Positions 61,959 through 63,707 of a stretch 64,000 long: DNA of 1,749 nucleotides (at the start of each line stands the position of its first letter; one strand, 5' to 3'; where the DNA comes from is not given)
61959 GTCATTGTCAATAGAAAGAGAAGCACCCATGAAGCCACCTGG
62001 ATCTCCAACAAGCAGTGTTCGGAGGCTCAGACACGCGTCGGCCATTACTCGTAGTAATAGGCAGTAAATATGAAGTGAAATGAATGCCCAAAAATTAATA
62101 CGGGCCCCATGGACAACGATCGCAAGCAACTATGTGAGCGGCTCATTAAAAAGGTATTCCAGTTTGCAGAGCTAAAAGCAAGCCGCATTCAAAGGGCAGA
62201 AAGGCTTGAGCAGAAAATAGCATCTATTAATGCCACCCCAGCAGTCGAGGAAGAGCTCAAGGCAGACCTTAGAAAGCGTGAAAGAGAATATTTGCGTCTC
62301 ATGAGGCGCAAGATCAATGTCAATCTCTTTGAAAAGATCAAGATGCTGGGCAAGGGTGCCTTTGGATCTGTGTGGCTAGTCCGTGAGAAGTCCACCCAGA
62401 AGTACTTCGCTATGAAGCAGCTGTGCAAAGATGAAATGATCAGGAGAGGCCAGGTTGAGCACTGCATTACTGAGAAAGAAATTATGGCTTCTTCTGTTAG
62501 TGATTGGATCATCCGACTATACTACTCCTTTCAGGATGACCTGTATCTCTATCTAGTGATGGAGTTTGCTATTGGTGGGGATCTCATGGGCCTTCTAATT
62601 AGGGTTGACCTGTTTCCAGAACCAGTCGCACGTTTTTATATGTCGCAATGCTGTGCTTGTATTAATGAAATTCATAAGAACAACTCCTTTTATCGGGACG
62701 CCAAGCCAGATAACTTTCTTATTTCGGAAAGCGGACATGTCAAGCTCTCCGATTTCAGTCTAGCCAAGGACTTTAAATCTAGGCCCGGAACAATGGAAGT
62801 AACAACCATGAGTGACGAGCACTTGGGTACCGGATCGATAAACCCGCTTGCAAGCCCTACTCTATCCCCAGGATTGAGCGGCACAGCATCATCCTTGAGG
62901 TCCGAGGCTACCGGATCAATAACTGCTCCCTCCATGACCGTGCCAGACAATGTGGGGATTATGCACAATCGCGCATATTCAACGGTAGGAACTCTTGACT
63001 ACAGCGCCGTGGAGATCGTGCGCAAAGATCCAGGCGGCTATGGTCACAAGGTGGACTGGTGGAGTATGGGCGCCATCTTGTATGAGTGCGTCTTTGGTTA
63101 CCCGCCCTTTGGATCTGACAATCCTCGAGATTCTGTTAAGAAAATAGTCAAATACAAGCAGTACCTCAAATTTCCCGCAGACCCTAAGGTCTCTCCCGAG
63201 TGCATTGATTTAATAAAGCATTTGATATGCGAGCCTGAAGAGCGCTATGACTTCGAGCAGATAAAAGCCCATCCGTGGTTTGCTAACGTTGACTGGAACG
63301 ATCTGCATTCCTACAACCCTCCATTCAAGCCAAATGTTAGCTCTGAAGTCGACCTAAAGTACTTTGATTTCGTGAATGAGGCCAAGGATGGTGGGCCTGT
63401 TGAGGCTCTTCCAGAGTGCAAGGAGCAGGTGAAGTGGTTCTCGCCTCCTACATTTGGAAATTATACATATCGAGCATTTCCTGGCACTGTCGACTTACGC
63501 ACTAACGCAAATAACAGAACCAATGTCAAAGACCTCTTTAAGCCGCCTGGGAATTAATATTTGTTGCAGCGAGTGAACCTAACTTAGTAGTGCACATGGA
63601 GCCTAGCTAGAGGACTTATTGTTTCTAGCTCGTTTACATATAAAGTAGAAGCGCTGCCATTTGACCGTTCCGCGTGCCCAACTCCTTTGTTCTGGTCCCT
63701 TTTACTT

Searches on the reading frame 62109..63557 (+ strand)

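Call 82: search_protein_families(library=pfam, proteins=[window:62109-63557:+], max_evalue=0.00001)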
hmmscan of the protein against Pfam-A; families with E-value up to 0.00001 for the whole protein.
window:62109-63557:+ (482 aa): 2 families
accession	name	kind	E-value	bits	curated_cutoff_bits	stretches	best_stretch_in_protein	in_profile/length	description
PF00069.31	Pkinase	-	2.9e-57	194.5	31.7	2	74-228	1-154/263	Protein kinase domain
PF07714.23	PK_Tyr_Ser-Thr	-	2.9e-22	79.6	23.1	1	76-224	3-154/258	Protein tyrosine and serine/threonine kinase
